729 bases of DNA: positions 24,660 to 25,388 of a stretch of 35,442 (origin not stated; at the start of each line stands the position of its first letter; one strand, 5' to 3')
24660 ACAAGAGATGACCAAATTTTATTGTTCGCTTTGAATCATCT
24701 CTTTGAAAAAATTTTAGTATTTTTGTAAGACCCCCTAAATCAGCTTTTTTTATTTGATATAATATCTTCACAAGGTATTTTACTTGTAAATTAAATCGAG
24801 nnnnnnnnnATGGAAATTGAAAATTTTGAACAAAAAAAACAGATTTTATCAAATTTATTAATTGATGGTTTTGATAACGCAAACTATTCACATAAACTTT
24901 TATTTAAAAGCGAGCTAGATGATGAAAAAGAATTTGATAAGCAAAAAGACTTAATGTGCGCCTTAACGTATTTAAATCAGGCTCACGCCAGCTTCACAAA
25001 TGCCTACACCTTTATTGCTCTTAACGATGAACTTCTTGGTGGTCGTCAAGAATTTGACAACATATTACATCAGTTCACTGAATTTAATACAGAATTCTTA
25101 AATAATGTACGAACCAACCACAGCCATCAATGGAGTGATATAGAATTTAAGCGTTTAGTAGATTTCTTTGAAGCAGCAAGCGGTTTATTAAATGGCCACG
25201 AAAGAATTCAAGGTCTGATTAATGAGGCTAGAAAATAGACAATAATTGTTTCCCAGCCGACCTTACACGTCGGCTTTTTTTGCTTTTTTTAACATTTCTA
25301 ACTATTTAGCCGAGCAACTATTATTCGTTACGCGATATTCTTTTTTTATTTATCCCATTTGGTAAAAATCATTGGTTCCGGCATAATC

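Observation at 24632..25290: Autonomous reverse-oriented single-gene moron between the early operon and the late regulator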

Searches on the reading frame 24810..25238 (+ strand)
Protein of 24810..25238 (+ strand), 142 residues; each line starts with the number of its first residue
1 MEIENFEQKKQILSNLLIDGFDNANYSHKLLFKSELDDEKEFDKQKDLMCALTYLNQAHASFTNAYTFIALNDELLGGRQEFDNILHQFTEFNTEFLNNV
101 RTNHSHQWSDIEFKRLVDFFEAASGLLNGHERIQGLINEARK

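Call 6: search_protein_families(library=pfam, proteins=[window:24810-25235:+], max_evalue=0.1)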
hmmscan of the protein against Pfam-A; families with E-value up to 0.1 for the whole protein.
window:24810-25235:+ (142 aa): 0 families

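Call 7: search_protein_families(library=phrogs, proteins=[window:24810-25235:+], max_evalue=0.01)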
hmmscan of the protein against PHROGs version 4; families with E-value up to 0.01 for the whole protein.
window:24810-25235:+ (142 aa): 1 family
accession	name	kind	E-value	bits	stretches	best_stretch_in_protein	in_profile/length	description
phrog_20330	-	unknown function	1.5e-60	203.9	1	1-135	1-124/125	-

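Call 9: search_dna_similar(query=window:24810-25235:+, collection=phages, mode=protein, max_rows=40, max_evalue=0.001)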
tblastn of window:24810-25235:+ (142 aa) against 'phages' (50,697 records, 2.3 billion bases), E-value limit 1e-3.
Records with a match: 4; places in all: 4; records where one place covers at least 80% of the query: 3.
Best place of each record, by identity: >=99% 1; <60% 3.
By first word of the organism name: Paenibacillus 2; Siphoviridae 1; Ruminococcus 1.
By host as written in the record: Paenibacillus larvae H23 2; - 1; [Ruminococcus] gnavus ATCC 29149 1.
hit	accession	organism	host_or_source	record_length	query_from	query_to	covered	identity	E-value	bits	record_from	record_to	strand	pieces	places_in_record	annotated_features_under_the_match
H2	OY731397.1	Siphoviridae sp. ctekg1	-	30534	1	142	100%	100.0%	3e-89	288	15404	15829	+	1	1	hypothetical protein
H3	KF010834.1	Paenibacillus phage phiIBB_P123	Paenibacillus larvae H23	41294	10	136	89%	31.5%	4e-11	65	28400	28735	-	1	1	hypothetical protein (x2)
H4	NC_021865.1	Paenibacillus phage phiIBB_P123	Paenibacillus larvae H23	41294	10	136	89%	31.5%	4e-11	65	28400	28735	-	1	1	hypothetical protein (x2)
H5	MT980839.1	Ruminococcus phage phiRgPS_6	[Ruminococcus] gnavus ATCC 29149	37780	13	124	79%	35.0%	4e-10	62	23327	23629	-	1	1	gp25: hypothetical protein | gp24: hypothetical protein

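Call 10: find_homologous_proteins(query=window:24810-25235:+, max_evalue=0.001)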
Query window:24810-25235:+ (142 aa): 7 proteins with E <= 0.001 among 7 candidates.
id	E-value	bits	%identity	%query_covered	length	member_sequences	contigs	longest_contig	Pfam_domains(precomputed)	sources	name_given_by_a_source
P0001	1.6e-86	305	99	100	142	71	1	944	-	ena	-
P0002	5.2e-70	252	82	100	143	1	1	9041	-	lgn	-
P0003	6.3e-70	252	84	100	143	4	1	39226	-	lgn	-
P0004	3.6e-68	246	87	100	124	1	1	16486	-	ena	-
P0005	6.1e-36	142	96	50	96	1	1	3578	-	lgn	-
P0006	3.3e-32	129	50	98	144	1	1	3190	-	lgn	-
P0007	4.6e-32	129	53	85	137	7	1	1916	-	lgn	-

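Call 11: get_annotated_region(hit=H3, flank=4000)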
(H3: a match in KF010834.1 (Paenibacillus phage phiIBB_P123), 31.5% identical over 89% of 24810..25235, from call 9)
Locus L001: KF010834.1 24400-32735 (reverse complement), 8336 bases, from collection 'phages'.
description: Paenibacillus phage phiIBB_Pl23, complete genome.
organism: Paenibacillus phage phiIBB_P123 (NCBI taxid 1337877)
taxonomy: Viruses; Duplodnaviria; Heunggongvirae; Uroviricota; Caudoviricetes; Fernvirus; Fernvirus P123
host: Paenibacillus larvae H23; source: bee hive; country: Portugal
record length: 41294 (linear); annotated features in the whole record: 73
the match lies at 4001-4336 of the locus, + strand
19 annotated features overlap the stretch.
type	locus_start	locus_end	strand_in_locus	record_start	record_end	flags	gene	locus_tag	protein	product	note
CDS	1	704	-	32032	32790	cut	-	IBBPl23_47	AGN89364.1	beta-lactamase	protein motif: Lactamase_B[pfam00753], Metallo-beta-lactamase protein fold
CDS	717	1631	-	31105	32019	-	-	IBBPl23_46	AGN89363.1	recombinational DNA repair protein RecT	protein motif: RecT[pfam03837], RecT family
CDS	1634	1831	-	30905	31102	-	-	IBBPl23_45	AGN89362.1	hypothetical protein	-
CDS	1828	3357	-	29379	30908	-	-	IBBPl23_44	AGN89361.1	hypothetical protein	protein motif: AAA_23[pfam13476], AAA proteins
CDS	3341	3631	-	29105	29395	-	-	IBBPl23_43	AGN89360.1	hypothetical protein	-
CDS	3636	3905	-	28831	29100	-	-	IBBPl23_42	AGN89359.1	hypothetical protein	-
CDS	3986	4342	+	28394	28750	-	-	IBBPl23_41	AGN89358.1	hypothetical protein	-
CDS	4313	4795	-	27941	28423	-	-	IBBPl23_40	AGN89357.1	hypothetical protein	-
CDS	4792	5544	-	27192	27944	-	-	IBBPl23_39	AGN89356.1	antirepressor protein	protein motif: Bro-N[pfam02498], BRO family, N-terminal domain; ANT [pfam03374], Phage antirepressor protein KilAC ...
CDS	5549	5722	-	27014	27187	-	-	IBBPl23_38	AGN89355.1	hypothetical protein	-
CDS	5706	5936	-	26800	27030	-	-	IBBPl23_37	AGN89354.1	hypothetical protein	-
CDS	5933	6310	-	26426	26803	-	-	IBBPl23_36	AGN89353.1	hypothetical protein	-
CDS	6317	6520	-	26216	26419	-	-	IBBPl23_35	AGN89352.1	hypothetical protein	-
CDS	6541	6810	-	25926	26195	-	-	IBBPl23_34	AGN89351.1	hypothetical protein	-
CDS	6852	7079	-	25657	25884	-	-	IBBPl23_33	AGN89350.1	hypothetical protein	-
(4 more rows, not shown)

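Call 12: get_annotated_region(hit=H5, flank=4000)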
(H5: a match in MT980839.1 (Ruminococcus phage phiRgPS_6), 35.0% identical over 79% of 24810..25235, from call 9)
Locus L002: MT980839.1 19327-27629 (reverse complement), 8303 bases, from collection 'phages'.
description: Ruminococcus phage phiRgPS_6, complete genome.
organism: Ruminococcus phage phiRgPS_6 (NCBI taxid 2772521)
taxonomy: Viruses; Duplodnaviria; Heunggongvirae; Uroviricota; Caudoviricetes
host: [Ruminococcus] gnavus ATCC 29149; source: human feces; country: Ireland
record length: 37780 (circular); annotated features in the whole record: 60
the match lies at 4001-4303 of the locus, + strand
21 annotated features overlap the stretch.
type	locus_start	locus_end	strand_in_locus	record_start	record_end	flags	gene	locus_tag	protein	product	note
CDS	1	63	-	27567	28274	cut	gp38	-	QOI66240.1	Rad52/22 family single-strand annealing protein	-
CDS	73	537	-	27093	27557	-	gp37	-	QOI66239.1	hypothetical protein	Mu Gam like protein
CDS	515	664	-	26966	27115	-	gp36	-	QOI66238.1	hypothetical protein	-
CDS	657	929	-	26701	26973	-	gp35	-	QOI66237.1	hypothetical protein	-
CDS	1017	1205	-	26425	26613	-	gp34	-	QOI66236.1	transmembrane domain containing protein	-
CDS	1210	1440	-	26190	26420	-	gp33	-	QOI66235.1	regulatory protein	Regulatory phage protein cox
CDS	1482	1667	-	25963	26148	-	gp32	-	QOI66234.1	hypothetical protein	-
CDS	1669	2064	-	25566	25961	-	gp31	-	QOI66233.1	hypothetical protein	-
CDS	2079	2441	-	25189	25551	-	gp30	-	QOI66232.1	coiled coil segment-containing protein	-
CDS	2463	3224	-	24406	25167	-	gp29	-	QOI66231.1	DNA-binding anti-repressor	DNA-binding anti-repressor [Paenibacillus phage Vegas]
CDS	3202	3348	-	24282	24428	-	gp28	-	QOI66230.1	hypothetical protein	-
CDS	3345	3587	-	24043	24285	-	gp27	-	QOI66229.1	hypothetical protein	-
CDS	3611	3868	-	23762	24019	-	gp26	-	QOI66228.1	hypothetical protein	-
CDS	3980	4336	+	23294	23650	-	gp25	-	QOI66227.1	hypothetical protein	-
CDS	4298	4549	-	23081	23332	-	gp24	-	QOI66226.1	hypothetical protein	-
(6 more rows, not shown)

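Call 17: search_protein_families(library=padloc, proteins=[window:24810-25235:+], max_evalue=1)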
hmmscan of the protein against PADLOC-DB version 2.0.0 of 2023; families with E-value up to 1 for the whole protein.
window:24810-25235:+ (142 aa): 0 families

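Call 18: search_protein_families(library=ncbifam, proteins=[window:24810-25235:+], max_evalue=1)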
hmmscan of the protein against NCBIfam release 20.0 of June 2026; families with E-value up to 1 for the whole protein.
window:24810-25235:+ (142 aa): 1 family
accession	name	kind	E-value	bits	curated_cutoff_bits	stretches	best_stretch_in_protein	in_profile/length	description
NF006537.0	PRK09027.1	equivalog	0.0018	17.7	153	1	6-72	150-217/295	cytidine deaminase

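Call 19: predict_structure(alignment_id=A1)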
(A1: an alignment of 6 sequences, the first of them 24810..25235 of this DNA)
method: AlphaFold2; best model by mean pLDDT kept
length: 142 residues; sequences in the alignment: 6
mean_pLDDT: 83.7   pTM: 0.81
mean pLDDT of the five models: 83.7, 69.5, 68.0, 59.6, 52.9
residues with pLDDT >= 90: 58; 70-90: 64; 50-70: 19; < 50: 1
segments of 3 or more residues with pLDDT < 50: none
pLDDT, mean of each block of 10 residues (from residue 1): 80 92 91 58 78 94 93 82 91 89 69 92 78 84 84
secondary structure, 60 per line:
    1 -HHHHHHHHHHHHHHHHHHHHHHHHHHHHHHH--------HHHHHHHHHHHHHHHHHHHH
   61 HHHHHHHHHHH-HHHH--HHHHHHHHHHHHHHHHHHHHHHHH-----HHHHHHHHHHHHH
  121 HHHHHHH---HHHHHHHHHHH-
elements in order: H2-32 H41-71 H73-76 H79-102 H108-127 H131-141

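Call 21: search_protein_representatives(alignment_id=A1)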
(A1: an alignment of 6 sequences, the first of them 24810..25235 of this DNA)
Query: 6 sequences, 143 profile positions. Proteins with E-value up to 0.001 (for the whole library): 140; up to 1e-10: 44; up to 1e-30: 5. The best 140 are listed.
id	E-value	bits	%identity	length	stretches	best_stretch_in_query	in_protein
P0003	2.9e-75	267.2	-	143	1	1-143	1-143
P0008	1.9e-37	144.6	-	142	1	6-142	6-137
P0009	9.0e-34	132.7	-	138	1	5-143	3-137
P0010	9.2e-34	132.7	-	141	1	4-132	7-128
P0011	2.2e-33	131.4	-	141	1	3-141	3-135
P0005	1.2e-30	122.5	-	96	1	2-78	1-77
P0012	3.9e-30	120.9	-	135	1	7-140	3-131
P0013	6.2e-29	117.0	-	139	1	5-140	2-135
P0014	1.8e-26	109.0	-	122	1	5-129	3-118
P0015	5.3e-26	107.5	-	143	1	3-142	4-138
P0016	9.6e-24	100.2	-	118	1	2-128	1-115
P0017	5.6e-23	97.7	-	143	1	2-137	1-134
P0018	9.3e-23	97.0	-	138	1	5-133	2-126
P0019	3.9e-19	85.3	-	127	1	5-128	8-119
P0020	1.1e-18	83.8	-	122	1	10-129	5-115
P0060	2.2e-09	53.7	-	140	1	8-142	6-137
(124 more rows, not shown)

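Call 23: fold_search(model_id=the predicted structure, library=pdb)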
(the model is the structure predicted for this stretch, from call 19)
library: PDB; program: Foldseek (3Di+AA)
matches with E <= 10: 289; with E <= 0.001: 0
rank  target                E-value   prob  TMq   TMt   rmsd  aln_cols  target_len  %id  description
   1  8tn1_A                2.1e-01  0.97  0.52  0.50   8.2       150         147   13  De novo designed protein binds poly ADP ribose polymerase inhibitors (PARPi) - apo (released 2024-04-24)
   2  8w6f_A                2.7e-01  0.87  0.49  0.45   9.7       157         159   18  Apo structure of HBC binder (released 2024-11-27)
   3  9min_I                3.2e-01  0.69  0.35  0.38   8.3       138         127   16  Structure of a designed minibinder to NYESO1-A*02:01 (released 2025-08-06)
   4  2asr                  5.2e-01  0.69  0.43  0.43   6.1       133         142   12  THE THREE-DIMENSIONAL STRUCTURE OF THE ASPARTATE RECEPTOR FROM ESCHERICHIA COLI (released 1994-11-01)
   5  4z9i_A                5.2e-01  0.57  0.39  0.37   9.4       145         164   10  Asp-TarS from E. coli (released 2016-07-20)
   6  3cwg_B                5.5e-01  0.18  0.27  0.09  22.5       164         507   14  Unphosphorylated mouse STAT3 core fragment (released 2008-07-01)
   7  7rpr_A                6.1e-01  0.18  0.26  0.25  10.1       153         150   14  Borrelia miyamotoi FbpA complement inhibitory domain (released 2022-04-27)
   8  4z9h_B                6.7e-01  0.54  0.44  0.40   9.4       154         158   12  Asp-Tar from E. coli (released 2016-07-20)
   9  4z9i_B                6.7e-01  0.54  0.43  0.40   9.5       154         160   12  Asp-TarS from E. coli (released 2016-07-20)
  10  6y07_MODEL_1_A        7.0e-01  0.44  0.37  0.35   9.3       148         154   18  Designing a Granulopoietic Protein by Topological Rescaffolding 1: Sohair (released 2020-03-18)
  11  6nuq                  7.4e-01  0.12  0.22  0.08  20.2       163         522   12  Stat3 Core in complex with compound SI109 (released 2019-12-04)
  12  6s1a_A                8.6e-01  0.90  0.54  0.55   6.9       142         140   13  Ligand binding domain of the P. putida receptor PcaY_PP (released 2020-10-21)
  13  5weh_C                8.6e-01  0.72  0.46  0.28   6.3       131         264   12  Cytochrome c oxidase from Rhodobacter sphaeroides in the reduced state (released 2017-09-13)
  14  6egc                  9.0e-01  0.66  0.46  0.45   8.0       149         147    9  Single-chain version of 2L4HC2_23 (PDB 5J0K) (released 2019-05-29)
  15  6njs                  1.0e+00  0.15  0.27  0.09  20.3       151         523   10  Stat3 Core in complex with compound SD36 (released 2019-12-04)
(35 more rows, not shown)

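Call 25: search_protein_families(library=pfam, alignment_id=A2, max_evalue=0.01)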
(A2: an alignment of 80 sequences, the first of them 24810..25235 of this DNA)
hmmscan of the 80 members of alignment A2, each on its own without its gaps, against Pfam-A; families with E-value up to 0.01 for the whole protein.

A. member 1, window:24810-25235:+ (142 aa): 0 families

B. families by the number of members that match (of 80 scanned): 6 families
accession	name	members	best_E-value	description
PF06575.17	DUF1132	1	0.00011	Protein of unknown function (DUF1132)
PF02259.29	FAT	1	0.00038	FAT domain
PF05289.16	BLYB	1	0.0055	Borrelia hemolysin accessory protein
PF08623.16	TIP120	1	0.0055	TATA-binding protein interacting (TIP20)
PF17025.10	DUF5099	1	0.0057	Domain of unknown function (DUF5099)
PF08678.16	Rsbr_N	1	0.0059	Rsbr N terminal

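Call 26: search_solved_structures(query=A2, max_evalue=10, show_alignments=2)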
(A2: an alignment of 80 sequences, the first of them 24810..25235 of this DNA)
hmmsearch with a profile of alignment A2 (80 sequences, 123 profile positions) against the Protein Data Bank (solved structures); distinct sequences matched with E-value up to 10: 3.
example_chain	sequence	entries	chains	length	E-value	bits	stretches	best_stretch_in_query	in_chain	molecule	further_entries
3rq1_A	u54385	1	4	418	0.76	13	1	68-99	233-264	Aminotransferase class I and II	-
5jlu_A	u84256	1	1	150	0.8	12.9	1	8-64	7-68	Adhesin competence repressor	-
9min_D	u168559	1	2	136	2.9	11.1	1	6-55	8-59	designed minibinder KH46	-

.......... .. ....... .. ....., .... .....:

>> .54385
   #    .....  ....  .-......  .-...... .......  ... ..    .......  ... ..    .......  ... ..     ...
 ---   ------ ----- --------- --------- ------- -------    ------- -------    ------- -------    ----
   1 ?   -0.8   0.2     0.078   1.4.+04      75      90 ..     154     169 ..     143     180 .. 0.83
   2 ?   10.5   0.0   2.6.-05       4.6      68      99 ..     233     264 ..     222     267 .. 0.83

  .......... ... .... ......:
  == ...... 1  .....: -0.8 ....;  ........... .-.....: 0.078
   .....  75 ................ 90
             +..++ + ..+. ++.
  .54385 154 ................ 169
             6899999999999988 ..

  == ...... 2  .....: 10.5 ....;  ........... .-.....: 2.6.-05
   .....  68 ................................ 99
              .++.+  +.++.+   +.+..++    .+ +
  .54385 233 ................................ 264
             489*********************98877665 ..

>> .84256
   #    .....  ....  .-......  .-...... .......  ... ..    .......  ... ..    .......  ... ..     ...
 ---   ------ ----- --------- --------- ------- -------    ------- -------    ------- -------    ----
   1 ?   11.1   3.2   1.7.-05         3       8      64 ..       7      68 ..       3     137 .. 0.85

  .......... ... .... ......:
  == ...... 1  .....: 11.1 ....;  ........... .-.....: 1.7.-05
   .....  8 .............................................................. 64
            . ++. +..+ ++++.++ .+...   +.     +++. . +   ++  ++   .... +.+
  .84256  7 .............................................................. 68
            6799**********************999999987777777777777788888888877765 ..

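Call 27: find_related_loci(query=A2, collection=viral_contigs, flank=4000)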
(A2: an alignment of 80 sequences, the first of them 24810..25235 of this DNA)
Query A2 (142 aa) in viral_contigs; peptide patterns used: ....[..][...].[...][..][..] (x = any residue, [..] = any of these).
107 stretches matched a pattern; 65 encode a relative of the query (tblastn E <= 1e-3); 65 distinct loci.
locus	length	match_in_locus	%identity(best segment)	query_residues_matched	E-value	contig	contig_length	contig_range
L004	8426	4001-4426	100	1-142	8e-93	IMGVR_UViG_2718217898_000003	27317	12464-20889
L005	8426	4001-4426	100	1-142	8e-93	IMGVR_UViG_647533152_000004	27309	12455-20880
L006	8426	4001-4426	99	1-142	3e-91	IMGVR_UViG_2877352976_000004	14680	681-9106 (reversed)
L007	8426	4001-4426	99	1-142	3e-91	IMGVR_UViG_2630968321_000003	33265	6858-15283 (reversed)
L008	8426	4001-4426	98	1-142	6e-90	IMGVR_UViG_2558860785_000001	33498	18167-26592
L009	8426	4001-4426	84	1-142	7e-76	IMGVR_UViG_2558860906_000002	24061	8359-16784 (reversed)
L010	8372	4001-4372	49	4-128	3e-31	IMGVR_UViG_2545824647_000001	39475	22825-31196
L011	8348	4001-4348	43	4-128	9e-25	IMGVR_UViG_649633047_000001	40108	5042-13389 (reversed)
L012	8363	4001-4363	40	1-129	2e-21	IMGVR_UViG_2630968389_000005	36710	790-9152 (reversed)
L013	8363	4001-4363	40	1-129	2e-21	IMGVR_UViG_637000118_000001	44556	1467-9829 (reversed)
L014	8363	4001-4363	36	7-128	4e-21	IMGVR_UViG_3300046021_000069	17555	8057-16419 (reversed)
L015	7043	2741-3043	38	13-124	9e-16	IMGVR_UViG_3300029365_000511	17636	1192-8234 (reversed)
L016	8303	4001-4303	38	13-124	9e-16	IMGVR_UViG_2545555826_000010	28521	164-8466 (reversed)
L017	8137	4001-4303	38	13-124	9e-16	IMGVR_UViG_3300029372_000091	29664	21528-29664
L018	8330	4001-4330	36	1-126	8e-16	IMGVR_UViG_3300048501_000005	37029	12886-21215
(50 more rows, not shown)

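Call 33: find_homologous_proteins(query=A2, max_evalue=0.001)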
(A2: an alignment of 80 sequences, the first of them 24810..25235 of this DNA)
Query A2 (80 sequences) (142 aa, profile of the alignment): 18 proteins with E <= 0.001 among 869 candidates.
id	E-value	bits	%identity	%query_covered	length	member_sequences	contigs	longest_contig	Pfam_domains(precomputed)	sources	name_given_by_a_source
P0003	2.8e-36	142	84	100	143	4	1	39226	-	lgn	-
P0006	7.3e-36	141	50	98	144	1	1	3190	-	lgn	-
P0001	9.5e-36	140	99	100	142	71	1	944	-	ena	-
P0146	1.0e-35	140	41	69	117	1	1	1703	-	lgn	-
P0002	1.3e-35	140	82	100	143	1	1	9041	-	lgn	-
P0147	1.7e-35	140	43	61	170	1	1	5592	-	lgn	-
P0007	7.2e-34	134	53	85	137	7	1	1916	-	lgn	-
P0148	8.5e-34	134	45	63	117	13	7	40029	-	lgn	-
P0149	6.7e-33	131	44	63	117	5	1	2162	-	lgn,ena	-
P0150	7.5e-32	128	50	86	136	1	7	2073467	-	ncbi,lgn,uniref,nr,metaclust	ncbi:hypothetical protein [Enterococcus malodoratus]|uniref:Uncharacterized protein n=1 Tax=Enteroco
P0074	1.1e-26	111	39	36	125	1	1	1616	-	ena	-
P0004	1.6e-24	104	87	100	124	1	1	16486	-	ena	-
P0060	4.4e-20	90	25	90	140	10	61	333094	-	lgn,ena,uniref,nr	uniref:hypothetical protein n=1 Tax=Enterococcus gallinarum TaxID=1353 RepID=UPI0011CA3FF8|nr:hypoth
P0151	2.8e-19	87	27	72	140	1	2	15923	-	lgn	-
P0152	9.6e-17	79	25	62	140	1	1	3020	-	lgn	-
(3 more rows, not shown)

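Call 34: predict_structure(alignment_id=A2)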
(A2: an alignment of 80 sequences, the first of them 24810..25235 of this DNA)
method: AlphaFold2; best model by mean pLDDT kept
length: 142 residues; sequences in the alignment: 80
mean_pLDDT: 96.7   pTM: 0.90
mean pLDDT of the five models: 96.7, 96.4, 96.1, 96.0, 95.6
residues with pLDDT >= 90: 134; 70-90: 8; 50-70: 0; < 50: 0
segments of 3 or more residues with pLDDT < 50: none
pLDDT, mean of each block of 10 residues (from residue 1): 91 98 98 92 95 99 98 96 98 98 97 99 97 98 95
secondary structure, 60 per line:
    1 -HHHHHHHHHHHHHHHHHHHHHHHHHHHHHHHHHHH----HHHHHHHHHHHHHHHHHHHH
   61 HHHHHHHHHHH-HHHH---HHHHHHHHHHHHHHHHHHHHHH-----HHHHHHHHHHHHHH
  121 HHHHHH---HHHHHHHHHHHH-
elements in order: H2-36 H41-71 H73-76 H80-101 H107-126 H130-141

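Call 37: find_encoding_contigs(protein=P0150, flank=8000, max_places=4)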
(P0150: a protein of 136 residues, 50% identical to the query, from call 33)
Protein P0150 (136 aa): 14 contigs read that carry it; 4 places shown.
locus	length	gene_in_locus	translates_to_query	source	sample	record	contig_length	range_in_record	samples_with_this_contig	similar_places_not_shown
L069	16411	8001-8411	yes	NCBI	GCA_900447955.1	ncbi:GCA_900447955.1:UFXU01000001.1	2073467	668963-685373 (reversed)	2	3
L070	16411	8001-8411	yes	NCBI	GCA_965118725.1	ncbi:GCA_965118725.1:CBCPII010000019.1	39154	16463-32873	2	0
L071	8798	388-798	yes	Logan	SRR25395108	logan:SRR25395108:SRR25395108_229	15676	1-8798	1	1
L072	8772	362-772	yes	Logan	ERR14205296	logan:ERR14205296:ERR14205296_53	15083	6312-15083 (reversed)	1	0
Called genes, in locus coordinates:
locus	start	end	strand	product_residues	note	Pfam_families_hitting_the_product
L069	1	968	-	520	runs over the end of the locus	PF05133:SPP1_portal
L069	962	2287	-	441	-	PF04466:Terminase_3, PF17288:Terminase_3C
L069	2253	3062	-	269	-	PF10668:Phage_terminase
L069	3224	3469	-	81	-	-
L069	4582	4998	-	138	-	-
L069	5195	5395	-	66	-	-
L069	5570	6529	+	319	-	PF00665:rve (weak)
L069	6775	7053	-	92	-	-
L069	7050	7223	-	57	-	-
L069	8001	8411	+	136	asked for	-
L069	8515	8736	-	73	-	-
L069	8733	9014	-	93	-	-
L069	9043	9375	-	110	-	-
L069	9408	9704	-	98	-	-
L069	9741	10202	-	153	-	PF08241:Methyltransf_11 (faint)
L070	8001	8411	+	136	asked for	-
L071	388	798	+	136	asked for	-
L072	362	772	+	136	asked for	-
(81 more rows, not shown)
